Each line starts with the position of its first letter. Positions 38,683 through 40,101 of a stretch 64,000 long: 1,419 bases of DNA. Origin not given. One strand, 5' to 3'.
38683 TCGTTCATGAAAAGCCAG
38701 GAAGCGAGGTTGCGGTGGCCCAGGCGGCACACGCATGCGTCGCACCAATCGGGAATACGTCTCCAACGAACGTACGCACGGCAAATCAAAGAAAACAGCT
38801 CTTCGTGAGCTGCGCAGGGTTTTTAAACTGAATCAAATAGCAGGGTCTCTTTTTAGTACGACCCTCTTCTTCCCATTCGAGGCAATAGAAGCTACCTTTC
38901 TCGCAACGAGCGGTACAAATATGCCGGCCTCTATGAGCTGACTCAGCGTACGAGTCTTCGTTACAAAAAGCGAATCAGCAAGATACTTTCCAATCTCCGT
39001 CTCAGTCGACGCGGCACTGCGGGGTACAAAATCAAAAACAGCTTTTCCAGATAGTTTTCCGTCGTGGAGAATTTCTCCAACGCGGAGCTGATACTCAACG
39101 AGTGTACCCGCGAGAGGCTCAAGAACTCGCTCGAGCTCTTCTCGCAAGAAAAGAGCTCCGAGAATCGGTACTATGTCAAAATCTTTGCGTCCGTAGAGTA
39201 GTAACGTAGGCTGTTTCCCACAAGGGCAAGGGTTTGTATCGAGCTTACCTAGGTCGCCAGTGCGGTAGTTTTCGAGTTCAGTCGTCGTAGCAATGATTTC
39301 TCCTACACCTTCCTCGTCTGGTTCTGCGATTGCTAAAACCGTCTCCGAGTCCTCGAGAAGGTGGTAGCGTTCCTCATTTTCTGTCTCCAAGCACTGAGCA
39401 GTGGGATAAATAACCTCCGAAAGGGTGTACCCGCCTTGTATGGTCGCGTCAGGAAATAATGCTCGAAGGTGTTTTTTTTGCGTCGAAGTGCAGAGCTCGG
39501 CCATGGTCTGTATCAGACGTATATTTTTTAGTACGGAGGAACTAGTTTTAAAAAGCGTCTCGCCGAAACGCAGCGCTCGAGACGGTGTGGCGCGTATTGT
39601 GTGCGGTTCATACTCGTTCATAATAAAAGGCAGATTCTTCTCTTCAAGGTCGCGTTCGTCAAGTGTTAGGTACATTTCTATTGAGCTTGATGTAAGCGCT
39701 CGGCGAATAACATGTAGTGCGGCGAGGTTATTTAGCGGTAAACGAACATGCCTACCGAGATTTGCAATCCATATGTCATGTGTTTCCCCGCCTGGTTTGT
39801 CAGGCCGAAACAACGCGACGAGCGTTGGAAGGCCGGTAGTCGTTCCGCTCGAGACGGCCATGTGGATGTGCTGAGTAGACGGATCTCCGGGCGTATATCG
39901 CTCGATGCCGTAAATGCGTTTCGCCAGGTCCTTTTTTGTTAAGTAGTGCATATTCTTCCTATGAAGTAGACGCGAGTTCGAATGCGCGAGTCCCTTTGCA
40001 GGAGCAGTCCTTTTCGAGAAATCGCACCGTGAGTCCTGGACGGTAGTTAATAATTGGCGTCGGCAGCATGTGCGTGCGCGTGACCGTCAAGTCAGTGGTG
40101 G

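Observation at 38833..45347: Candidate azol(in)e-type RiPP cluster: ycaO / SagB-dehydrogenase / 2OG-oxygenase / PaaK-like operon divergent from a Cys/Ser/Thr-rich precursor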

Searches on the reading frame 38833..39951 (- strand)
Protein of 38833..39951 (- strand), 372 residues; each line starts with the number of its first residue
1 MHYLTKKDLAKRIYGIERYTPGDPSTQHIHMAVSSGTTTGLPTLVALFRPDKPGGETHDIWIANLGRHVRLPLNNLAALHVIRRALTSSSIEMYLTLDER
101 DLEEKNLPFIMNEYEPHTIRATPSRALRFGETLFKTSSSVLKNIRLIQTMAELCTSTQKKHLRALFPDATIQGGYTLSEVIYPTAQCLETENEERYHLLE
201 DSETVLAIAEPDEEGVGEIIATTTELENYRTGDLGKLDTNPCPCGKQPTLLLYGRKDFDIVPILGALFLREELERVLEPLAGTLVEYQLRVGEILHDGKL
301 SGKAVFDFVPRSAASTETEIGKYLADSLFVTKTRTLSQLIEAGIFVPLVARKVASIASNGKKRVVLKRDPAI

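Call 3: search_protein_families(library=pfam, proteins=[window:38833-39951:-], max_evalue=0.01)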
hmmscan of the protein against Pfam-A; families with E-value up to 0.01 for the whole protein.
window:38833-39951:- (372 aa): 0 families

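Call 4: search_protein_families(library=ncbifam, proteins=[window:38833-39951:-], max_evalue=0.01)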
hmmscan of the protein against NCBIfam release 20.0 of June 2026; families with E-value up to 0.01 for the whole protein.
window:38833-39951:- (372 aa): 3 families
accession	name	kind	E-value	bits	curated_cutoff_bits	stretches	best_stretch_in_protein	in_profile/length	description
NF041878.1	paak_haloarch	equivalog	1.3e-08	33.9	700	1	111-249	168-316/427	phenylacetate--CoA ligase PaaK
NF045666.1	DVU1553_fam_AMP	equivalog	1.9e-06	27.2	300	1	81-247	150-320/331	DVU_1553 family AMP-dependent CoA ligase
TIGR02155.1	PA_CoA_ligase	equivalog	0.00015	20.4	646.3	1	110-292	162-352/422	phenylacetate--CoA ligase PaaK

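Call 39: search_solved_structures(query=window:38833-39951:-, max_evalue=1)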
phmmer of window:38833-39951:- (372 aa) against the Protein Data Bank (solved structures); distinct sequences matched with E-value up to 1: 13.
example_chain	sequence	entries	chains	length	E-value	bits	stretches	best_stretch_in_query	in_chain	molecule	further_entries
9s3l_A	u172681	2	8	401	2.4e-06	29.8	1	115-285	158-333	Phenylacetate-CoA ligase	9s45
4r1l_A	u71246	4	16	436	5.4e-05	25.4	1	107-278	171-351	Phenylacetate-coenzyme A ligase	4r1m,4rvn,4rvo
6wuq_A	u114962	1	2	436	0.07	15.1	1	144-275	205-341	AjiA1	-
3p63_A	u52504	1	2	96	0.14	14.2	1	152-195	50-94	Ferredoxin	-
1rfk_A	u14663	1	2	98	0.15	14.1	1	152-195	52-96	Ferredoxin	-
1fxi_A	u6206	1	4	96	0.31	13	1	163-195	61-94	FERREDOXIN I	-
3av8_A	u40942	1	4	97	0.4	12.7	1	164-195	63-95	Ferredoxin-1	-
2pvg_C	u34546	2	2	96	0.61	12.1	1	163-194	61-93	Ferredoxin-1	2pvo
1dox_A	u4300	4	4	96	0.61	12.1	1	163-194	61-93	FERREDOXIN [2FE-2S] | Ferredoxin-1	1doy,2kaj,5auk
1off_A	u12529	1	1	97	0.62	12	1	163-194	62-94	FERREDOXIN I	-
3b2g_A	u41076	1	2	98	0.7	11.9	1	157-194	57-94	Ferredoxin-1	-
3t4x_A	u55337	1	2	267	0.83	11.6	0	131-204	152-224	Oxidoreductase, short chain dehydrogenase/reductase family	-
7s3d_X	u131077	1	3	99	0.99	11.4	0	156-194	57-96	2Fe-2S ferredoxin-type domain-containing protein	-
